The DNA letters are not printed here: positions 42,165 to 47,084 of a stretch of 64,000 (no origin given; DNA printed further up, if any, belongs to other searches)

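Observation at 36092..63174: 27-kb island integrated at tRNA-Gly(CCC): intact tRNA at one end, a 34-nt copy of its 3' end at the other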

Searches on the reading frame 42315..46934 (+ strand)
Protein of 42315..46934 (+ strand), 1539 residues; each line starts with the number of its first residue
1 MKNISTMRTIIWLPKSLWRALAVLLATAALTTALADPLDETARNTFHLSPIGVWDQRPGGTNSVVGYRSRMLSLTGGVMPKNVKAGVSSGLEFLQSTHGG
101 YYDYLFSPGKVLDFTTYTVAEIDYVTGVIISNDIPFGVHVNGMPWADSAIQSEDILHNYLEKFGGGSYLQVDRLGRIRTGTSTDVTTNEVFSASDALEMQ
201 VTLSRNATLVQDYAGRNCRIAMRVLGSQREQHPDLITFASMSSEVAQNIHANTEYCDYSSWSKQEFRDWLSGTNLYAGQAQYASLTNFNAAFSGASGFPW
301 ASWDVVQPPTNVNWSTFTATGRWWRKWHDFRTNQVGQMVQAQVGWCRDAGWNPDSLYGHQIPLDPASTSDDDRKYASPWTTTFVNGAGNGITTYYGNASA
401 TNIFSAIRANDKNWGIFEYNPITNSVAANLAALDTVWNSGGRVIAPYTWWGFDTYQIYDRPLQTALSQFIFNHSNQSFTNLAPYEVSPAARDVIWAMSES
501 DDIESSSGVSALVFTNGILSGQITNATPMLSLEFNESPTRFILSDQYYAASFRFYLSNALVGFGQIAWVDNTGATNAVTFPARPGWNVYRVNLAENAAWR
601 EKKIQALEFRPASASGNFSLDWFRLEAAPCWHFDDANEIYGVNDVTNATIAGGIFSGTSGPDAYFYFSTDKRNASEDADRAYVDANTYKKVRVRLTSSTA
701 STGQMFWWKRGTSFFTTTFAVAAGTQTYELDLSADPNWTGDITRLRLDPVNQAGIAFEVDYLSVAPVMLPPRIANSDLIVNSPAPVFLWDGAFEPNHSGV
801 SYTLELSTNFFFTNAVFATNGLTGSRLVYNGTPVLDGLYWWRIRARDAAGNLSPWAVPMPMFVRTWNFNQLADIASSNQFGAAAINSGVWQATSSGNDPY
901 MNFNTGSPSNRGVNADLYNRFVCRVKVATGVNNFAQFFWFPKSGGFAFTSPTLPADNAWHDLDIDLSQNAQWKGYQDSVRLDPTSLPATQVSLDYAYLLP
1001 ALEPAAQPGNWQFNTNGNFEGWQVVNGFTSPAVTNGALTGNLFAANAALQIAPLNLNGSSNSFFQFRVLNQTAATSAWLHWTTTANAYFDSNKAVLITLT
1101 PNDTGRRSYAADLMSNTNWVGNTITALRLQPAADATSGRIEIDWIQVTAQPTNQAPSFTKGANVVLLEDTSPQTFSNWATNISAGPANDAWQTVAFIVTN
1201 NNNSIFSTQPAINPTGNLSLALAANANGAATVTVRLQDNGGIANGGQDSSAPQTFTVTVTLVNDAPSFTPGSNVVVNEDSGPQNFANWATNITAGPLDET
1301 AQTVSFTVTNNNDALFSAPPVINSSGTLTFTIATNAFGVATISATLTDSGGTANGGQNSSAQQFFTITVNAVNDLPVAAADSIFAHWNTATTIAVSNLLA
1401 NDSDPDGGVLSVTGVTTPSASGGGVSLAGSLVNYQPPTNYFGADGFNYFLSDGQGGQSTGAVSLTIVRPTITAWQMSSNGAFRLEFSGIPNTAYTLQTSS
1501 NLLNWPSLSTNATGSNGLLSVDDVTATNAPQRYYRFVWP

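Call 7: search_protein_families(library=pfam, proteins=[window:42315-46934:+], max_evalue=0.01)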
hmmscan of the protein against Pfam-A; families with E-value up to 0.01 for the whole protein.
window:42315-46934:+ (1539 aa): 3 families
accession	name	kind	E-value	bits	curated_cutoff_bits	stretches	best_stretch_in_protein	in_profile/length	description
PF17963.7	Big_9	-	7.8e-17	62.4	23.6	1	1373-1465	1-89/89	Bacterial Ig domain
PF17803.7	Cadherin_4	-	2.7e-15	57.1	25.1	1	1365-1428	3-64/71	Bacterial cadherin-like domain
PF17892.7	Cadherin_5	-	1e-14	54.6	26.5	1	1372-1466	1-97/98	Cadherin-like domain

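Call 28: search_protein_families(library=ncbifam, proteins=[window:42315-46934:+], max_evalue=1)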
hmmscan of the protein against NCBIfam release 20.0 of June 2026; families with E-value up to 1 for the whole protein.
window:42315-46934:+ (1539 aa): 2 families
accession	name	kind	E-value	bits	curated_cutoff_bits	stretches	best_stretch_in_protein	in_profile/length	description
NF012211.1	tand_rpt_95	domain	1.1e-18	66.9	90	3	1389-1466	6-84/98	tandem-95 repeat protein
NF002968.0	PRK03642.1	equivalog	0.067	12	385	1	696-759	337-393/432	penicillin binding protein PBP4B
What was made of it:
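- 42315..46934 (+): 1,539-aa protein with a C-terminal Big_9/cadherin-like domain. calls 7, 28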
